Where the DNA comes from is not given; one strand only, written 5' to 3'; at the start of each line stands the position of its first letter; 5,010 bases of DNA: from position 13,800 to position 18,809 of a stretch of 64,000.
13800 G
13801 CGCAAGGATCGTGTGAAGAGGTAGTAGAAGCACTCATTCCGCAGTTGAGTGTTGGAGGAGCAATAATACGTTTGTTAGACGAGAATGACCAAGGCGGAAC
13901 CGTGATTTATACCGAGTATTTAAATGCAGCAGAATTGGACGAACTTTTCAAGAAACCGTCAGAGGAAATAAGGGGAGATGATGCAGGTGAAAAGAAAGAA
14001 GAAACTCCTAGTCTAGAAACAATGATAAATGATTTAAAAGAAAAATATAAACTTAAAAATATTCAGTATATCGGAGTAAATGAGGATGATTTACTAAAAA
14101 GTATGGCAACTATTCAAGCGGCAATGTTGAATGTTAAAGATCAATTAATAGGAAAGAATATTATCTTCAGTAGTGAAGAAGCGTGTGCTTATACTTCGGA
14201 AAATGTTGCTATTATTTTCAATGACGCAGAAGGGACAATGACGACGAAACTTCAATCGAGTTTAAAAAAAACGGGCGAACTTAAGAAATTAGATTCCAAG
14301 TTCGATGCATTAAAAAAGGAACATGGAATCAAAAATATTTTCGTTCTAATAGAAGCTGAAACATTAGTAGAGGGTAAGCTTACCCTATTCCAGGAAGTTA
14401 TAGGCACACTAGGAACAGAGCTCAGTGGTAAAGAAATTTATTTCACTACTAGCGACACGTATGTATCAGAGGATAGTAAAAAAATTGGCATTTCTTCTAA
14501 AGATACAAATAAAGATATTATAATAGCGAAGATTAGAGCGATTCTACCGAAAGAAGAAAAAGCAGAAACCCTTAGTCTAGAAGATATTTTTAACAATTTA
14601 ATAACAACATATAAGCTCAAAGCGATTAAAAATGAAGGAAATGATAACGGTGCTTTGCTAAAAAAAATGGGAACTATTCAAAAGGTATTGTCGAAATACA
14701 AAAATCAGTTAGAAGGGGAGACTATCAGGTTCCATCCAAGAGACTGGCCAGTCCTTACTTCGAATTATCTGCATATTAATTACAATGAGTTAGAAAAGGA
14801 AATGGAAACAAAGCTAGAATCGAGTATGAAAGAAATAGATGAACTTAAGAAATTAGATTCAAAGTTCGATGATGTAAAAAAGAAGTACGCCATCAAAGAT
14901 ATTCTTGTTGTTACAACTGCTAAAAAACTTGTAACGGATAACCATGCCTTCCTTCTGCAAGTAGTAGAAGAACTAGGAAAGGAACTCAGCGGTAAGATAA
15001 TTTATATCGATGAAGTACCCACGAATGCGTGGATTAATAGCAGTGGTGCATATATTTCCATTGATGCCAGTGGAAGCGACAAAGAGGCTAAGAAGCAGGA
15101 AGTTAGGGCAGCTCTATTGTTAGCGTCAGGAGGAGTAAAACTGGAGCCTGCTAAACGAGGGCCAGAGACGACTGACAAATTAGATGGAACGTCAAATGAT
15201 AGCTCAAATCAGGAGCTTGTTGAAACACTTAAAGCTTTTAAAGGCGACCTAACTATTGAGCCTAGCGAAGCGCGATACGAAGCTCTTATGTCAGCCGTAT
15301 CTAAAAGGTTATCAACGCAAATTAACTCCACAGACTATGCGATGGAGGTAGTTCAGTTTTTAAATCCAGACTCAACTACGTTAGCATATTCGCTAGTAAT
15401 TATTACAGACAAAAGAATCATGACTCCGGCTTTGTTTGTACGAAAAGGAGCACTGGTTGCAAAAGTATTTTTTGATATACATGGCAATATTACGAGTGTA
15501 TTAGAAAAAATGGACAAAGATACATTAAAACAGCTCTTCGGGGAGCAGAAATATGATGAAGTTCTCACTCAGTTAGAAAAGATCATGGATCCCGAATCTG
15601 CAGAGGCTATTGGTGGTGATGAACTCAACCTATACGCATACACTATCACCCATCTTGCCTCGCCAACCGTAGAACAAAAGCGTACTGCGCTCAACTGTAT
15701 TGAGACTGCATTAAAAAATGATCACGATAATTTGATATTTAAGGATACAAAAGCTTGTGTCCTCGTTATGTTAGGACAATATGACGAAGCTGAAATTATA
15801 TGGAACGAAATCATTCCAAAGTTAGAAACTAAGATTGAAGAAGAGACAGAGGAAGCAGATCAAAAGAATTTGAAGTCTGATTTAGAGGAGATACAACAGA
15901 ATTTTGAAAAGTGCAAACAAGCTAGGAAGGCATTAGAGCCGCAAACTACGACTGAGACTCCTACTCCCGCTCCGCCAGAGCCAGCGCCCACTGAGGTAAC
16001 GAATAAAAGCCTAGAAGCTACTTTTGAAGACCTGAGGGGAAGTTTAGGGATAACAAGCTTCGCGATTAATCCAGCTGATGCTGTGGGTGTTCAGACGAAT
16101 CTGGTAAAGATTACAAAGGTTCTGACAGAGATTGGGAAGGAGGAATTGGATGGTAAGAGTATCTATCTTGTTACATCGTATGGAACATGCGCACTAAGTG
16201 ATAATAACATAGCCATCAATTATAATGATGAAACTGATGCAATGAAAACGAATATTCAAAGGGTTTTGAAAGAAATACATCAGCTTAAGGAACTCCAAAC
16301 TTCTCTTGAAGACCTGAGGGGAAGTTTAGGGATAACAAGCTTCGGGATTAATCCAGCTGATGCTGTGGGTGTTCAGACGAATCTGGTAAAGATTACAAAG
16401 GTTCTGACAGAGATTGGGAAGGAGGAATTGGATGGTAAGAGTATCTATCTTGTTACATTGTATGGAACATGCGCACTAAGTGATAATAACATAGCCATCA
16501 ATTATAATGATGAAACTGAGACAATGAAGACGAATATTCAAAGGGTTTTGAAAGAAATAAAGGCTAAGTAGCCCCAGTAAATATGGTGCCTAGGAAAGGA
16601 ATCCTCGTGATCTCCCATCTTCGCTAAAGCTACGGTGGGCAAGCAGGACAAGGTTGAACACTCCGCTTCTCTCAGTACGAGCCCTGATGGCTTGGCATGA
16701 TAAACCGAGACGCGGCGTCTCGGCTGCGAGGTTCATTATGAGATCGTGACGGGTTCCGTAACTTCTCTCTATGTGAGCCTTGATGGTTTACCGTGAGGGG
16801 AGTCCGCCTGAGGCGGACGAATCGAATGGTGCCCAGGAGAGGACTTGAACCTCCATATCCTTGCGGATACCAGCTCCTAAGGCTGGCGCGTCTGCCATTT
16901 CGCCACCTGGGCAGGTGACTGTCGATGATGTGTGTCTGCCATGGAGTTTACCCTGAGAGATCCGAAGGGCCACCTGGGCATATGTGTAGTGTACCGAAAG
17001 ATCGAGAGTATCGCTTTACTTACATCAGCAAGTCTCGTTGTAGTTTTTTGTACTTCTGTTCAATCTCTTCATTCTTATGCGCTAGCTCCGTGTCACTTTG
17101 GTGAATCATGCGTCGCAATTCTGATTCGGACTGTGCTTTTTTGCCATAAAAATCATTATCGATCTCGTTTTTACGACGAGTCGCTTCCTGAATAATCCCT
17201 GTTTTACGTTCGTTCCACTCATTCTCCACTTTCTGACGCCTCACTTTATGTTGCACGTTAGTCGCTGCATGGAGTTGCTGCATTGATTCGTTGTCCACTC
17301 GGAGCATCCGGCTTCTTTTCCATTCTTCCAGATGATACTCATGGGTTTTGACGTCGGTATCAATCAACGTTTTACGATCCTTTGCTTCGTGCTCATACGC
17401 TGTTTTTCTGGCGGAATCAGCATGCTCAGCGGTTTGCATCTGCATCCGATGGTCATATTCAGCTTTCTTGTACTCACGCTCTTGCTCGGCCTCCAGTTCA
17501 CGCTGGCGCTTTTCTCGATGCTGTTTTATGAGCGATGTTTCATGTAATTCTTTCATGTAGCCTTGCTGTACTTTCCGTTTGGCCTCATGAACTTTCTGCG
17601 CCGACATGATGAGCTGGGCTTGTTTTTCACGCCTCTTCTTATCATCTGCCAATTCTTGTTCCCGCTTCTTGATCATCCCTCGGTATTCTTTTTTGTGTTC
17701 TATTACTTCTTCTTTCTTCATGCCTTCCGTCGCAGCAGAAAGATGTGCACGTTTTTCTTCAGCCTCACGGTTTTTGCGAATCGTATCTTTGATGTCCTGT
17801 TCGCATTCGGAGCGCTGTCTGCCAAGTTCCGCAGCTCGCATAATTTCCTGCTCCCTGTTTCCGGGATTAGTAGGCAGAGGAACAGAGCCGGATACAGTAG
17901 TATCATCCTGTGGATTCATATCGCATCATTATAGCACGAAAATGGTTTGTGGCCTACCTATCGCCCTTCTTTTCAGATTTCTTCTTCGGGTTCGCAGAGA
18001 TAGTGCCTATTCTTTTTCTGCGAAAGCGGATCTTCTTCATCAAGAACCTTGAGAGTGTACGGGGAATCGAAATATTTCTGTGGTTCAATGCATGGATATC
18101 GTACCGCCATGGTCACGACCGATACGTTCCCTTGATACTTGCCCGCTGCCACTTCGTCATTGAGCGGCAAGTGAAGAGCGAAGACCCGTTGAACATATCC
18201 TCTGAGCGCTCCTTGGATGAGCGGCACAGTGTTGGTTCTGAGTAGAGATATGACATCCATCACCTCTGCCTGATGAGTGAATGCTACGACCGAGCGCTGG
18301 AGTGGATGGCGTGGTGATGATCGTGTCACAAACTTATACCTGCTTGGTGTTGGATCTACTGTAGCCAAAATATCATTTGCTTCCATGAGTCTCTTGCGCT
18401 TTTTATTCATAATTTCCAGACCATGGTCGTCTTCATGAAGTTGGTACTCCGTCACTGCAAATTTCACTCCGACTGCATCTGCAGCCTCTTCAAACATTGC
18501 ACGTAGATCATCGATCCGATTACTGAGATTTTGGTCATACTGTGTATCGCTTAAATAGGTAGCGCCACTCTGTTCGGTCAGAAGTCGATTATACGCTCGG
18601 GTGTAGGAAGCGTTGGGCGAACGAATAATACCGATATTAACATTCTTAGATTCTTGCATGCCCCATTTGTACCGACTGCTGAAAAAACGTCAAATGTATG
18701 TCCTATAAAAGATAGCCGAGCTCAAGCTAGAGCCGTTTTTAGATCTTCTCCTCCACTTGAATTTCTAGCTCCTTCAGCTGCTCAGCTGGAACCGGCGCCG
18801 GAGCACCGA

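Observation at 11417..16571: AT-rich two-gene unit encoding a giant cytoplasmic modular repeat protein behind a near-consensus promoter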

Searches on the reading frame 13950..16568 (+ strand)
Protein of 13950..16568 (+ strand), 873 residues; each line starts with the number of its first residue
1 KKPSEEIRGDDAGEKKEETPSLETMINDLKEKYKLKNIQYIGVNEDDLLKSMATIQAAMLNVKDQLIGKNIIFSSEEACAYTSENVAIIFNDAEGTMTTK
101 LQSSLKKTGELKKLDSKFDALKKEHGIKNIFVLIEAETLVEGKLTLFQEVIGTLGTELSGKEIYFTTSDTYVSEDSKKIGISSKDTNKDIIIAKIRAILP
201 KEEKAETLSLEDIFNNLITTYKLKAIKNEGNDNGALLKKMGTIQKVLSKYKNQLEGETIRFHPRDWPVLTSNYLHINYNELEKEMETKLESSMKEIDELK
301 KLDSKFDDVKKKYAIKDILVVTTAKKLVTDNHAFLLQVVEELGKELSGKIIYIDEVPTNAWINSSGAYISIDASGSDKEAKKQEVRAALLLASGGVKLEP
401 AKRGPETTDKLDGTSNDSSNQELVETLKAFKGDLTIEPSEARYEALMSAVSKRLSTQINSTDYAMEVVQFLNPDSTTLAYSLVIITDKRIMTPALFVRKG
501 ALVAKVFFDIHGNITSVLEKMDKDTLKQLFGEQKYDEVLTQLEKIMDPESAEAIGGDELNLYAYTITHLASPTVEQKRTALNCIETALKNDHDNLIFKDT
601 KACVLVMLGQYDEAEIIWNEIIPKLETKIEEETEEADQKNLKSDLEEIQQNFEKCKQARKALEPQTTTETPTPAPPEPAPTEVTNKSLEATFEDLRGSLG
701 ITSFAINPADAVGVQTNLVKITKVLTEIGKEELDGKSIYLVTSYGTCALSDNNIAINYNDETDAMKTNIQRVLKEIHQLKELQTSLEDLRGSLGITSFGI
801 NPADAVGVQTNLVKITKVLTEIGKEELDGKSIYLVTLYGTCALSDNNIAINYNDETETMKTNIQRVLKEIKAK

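Call 77: search_dna_similar(query=window:13950-16568:+, collection=phages, mode=protein, max_evalue=0.001, max_rows=10)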
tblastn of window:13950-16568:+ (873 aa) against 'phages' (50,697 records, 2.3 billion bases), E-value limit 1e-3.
No match.

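Call 78: search_dna_similar(query=window:13950-16568:+, collection=plasmids, mode=protein, max_evalue=0.001, max_rows=10)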
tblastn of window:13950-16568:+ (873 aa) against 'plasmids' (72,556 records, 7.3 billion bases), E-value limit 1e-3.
No match.

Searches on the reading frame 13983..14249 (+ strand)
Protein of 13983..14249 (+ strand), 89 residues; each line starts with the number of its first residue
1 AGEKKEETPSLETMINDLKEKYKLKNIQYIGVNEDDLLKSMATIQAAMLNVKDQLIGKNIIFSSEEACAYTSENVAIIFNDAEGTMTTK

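Call 25: search_solved_structures(query=A1, max_evalue=10)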
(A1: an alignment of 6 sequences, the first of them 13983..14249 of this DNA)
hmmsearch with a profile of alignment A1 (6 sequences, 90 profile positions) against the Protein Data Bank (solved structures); distinct sequences matched with E-value up to 10: 3.
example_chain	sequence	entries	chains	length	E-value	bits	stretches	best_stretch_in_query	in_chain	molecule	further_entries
2jua_A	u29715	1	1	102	0.049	16.7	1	9-58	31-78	de novo protein S836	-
1p68_A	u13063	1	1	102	0.17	14.9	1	6-59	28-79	De novo designed protein S-824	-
2k4n_A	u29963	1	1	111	0.38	13.8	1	20-56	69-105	Protein PF0246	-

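Call 35: search_protein_representatives(alignment_id=A1)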
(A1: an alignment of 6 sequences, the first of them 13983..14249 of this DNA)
Query: 6 sequences, 90 profile positions. Proteins with E-value up to 0.001 (for the whole library): 1; up to 1e-10: 1; up to 1e-30: 0. The best 1 are listed.
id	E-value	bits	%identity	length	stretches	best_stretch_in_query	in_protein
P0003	1.4e-12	63.4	-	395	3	19-89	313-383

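Call 38: find_encoding_contigs(protein=P0003, flank=10000)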
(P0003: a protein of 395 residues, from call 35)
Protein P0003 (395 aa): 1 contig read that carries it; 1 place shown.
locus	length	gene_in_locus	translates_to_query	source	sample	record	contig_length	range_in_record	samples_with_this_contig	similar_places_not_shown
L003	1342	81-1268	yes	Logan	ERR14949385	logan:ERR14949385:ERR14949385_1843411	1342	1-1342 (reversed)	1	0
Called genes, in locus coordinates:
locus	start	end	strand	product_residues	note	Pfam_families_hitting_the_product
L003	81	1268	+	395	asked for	-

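Call 72: search_protein_families(library=pfam, proteins=[P0003], max_evalue=0.01)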
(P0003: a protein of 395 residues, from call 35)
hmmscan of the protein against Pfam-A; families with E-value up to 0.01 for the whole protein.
P0003 (395 aa): 0 families

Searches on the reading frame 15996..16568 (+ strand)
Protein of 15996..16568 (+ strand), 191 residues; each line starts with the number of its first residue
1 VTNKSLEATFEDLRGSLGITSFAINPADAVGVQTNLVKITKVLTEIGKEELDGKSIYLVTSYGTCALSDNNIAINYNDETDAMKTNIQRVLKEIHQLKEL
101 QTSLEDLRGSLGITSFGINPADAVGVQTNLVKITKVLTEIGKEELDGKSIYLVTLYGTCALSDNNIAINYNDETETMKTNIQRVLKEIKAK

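Call 31: predict_structure(alignment_id=A2)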
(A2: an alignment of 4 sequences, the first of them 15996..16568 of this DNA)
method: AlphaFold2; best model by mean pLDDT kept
length: 191 residues; sequences in the alignment: 4
mean_pLDDT: 91.3   pTM: 0.79
mean pLDDT of the five models: 91.3, 87.8, 86.8, 86.8, 86.6
residues with pLDDT >= 90: 144; 70-90: 40; 50-70: 5; < 50: 2
segments of 3 or more residues with pLDDT < 50: none
pLDDT, mean of each block of 10 residues (from residue 1): 75 97 90 94 96 95 83 94 94 90 93 92 90 96 96 82 91 94 93 87
secondary structure, 60 per line:
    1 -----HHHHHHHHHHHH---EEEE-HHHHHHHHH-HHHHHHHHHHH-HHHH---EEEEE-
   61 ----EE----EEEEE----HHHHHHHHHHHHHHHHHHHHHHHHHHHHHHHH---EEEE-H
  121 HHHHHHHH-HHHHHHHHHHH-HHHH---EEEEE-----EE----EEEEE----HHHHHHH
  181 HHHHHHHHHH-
elements in order: H6-17 E21-24 H26-34 H36-46 H48-51 E55-59 E71-75 H80-111 E115-118 H120-128 H130-140 H142-145 E149-153 E165-169 H174-190

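Call 34: fold_search(model_id=the predicted structure, library=pdb)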
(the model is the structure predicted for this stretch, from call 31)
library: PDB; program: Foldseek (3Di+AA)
matches with E <= 10: 184; with E <= 0.001: 5
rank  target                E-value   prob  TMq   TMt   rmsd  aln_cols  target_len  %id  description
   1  6sga_F6               3.2e-06  1.00  0.45  0.24   7.6       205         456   12  Body domain of the mt-SSU assemblosome from Trypanosoma brucei (released 2019-09-18)
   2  7pub_F6               7.2e-06  1.00  0.52  0.29   9.6       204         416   12  Late assembly intermediate of the Trypanosoma brucei mitoribosomal small subunit (released 2022-05-04)
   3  7pua_F6               1.2e-05  1.00  0.46  0.22   6.2       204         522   12  Middle assembly intermediate of the Trypanosoma brucei mitoribosomal small subunit (released 2022-03-02)
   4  6yxx_E3               1.2e-04  1.00  0.54  0.29   6.0       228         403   12  State A of the Trypanosoma brucei mitoribosomal large subunit assembly intermediate (released 2020-10-14)
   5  8i0k_C                5.6e-04  1.00  0.58  0.41   6.1       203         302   13  Cryo-electron microscopic structure of the 2-oxoglutarate dehydrogenase(E1) with TCAIM complex (released 2024-05-01)
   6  3g68_B                1.6e-01  0.07  0.17  0.11  17.8       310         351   10  CRYSTAL STRUCTURE OF A PUTATIVE PHOSPHOSUGAR ISOMERASE (CD3275) FROM CLOSTRIDIUM DIFFICILE 630 AT 1.80 A RESOLUTION (released 2009-02-24)
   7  6dg3_A                2.5e-01  0.04  0.12  0.10  22.8       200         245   11  LarE, a sulfur transferase involved in synthesis of the cofactor for lactate racemase, in complex with caesium (released 2019-05-22)
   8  5uds_E                4.3e-01  0.03  0.13  0.11  22.6       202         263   11  LarE, a sulfur transferase involved in synthesis of the cofactor for lactate racemase, in complex with MgATP (released 2017-08-23)
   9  5udt_B                4.6e-01  0.03  0.12  0.11  22.4       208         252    9  LarE, a sulfur transferase involved in synthesis of the cofactor for lactate racemase, in complex with AMP (released 2017-08-23)
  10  6b2o_F                4.6e-01  0.02  0.11  0.09  22.9       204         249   12  LarE, a sulfur transferase involved in synthesis of the cofactor for lactate racemase, C176A variant (released 2018-09-05)
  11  4qys_A                4.9e-01  0.04  0.14  0.09  11.8       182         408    9  TrpB2 enzymes (released 2015-02-18)
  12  5unm_F                4.9e-01  0.03  0.12  0.10  22.6       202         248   10  LarE, a sulfur transferase involved in synthesis of the cofactor for lactate racemase, substrate free form with flexib (released 2017-08-23)
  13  5udv_A                5.2e-01  0.03  0.12  0.10  21.6       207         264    9  LarE, a sulfur transferase involved in synthesis of the cofactor for lactate racemase, in complex with iron (released 2017-08-23)
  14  5udq_C                5.9e-01  0.03  0.12  0.11  22.5       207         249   10  LarE, a sulfur transferase involved in synthesis of the cofactor for lactate racemase, apo form (released 2017-08-23)
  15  6b2o_E                5.9e-01  0.03  0.13  0.10  22.1       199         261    8  LarE, a sulfur transferase involved in synthesis of the cofactor for lactate racemase, C176A variant (released 2018-09-05)
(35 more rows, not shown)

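Call 98: fold_search(model_id=the predicted structure, library=viral)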
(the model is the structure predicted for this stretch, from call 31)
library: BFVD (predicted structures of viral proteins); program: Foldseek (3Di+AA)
matches with E <= 10: 128; with E <= 0.001: 0
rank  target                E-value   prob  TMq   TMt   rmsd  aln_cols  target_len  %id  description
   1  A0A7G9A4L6            7.6e-02  0.25  0.27  0.12  17.9       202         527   13  Uncharacterized protein [Bacteriophage sp.]
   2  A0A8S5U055            9.1e-02  0.33  0.25  0.18  14.6       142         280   14  Lethal factor (Fragment) [Siphoviridae sp. ctwnj8]
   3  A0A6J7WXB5            1.5e-01  0.16  0.22  0.26  13.3       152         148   18  Uncharacterized protein [uncultured Caudovirales phage]
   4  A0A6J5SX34            2.2e-01  0.69  0.30  0.24   7.3        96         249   10  Metallopeptidase domain containing protein [uncultured Caudovirales phage]
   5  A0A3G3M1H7            2.2e-01  0.21  0.23  0.14  15.2       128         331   11  (no name in the UniProt tables at hand)
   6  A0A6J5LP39            2.6e-01  0.25  0.20  0.24   7.3        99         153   16  SprT-like [uncultured Caudovirales phage]
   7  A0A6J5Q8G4            2.8e-01  0.28  0.32  0.12  15.0       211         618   12  Phage head morphogenesis domain containing protein [uncultured Caudovirales phage]
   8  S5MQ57                3.2e-01  0.57  0.26  0.29   4.3        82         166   15  Uncharacterized protein [Sinorhizobium phage phiM12]
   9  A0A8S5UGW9            3.2e-01  0.16  0.21  0.21  11.9       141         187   10  Lethal factor [Myoviridae sp. ctshb19]
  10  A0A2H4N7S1            4.1e-01  0.15  0.25  0.31  13.9       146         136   12  (no name in the UniProt tables at hand)
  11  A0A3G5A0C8            5.5e-01  0.04  0.14  0.06  15.9       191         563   11  Glycosyltransferase [Harvfovirus sp.]
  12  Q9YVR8                6.7e-01  0.09  0.17  0.15   8.4       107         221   12  ORF MSV175 putative metalloprotease, similar to Bacteroides fragilis GB:U90931 [Melanoplus sanguinipes entomopoxvirus]
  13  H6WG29                7.1e-01  0.06  0.22  0.13  17.5       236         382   10  Metallopeptidase [Cyanophage S-TIM5]
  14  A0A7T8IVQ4            8.6e-01  0.06  0.23  0.15  18.6       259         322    9  Putative endopeptidase family M34 [Erwinia phage pEa_SNUABM_5]
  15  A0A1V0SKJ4            9.1e-01  0.03  0.15  0.05  14.8       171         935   10  Glycosyltransferase [Klosneuvirus KNV1]
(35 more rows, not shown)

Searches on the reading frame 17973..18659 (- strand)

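Call 7: search_protein_families(library=pfam, proteins=[window:17973-18659:-], max_evalue=0.1)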
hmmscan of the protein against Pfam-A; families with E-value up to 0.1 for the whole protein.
window:17973-18659:- (228 aa): 2 families
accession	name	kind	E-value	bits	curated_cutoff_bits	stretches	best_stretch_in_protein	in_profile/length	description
PF24704.1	DUF7667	-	0.05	14.2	27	1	16-56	35-75/76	Family of unknown function (DUF7667)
PF14171.11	SpoIISA_toxin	-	0.083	13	27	0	18-90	112-181/243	Toxin SpoIISA, type II toxin-antitoxin system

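Call 70: search_protein_families(library=padloc, proteins=[window:17973-18656:-], max_evalue=0.01)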
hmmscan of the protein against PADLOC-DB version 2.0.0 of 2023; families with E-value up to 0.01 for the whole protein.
window:17973-18656:- (227 aa): 0 families

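Call 71: search_protein_families(library=ncbifam, proteins=[window:17973-18656:-], max_evalue=0.01)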
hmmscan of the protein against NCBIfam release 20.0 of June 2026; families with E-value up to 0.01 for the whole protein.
window:17973-18656:- (227 aa): 0 families
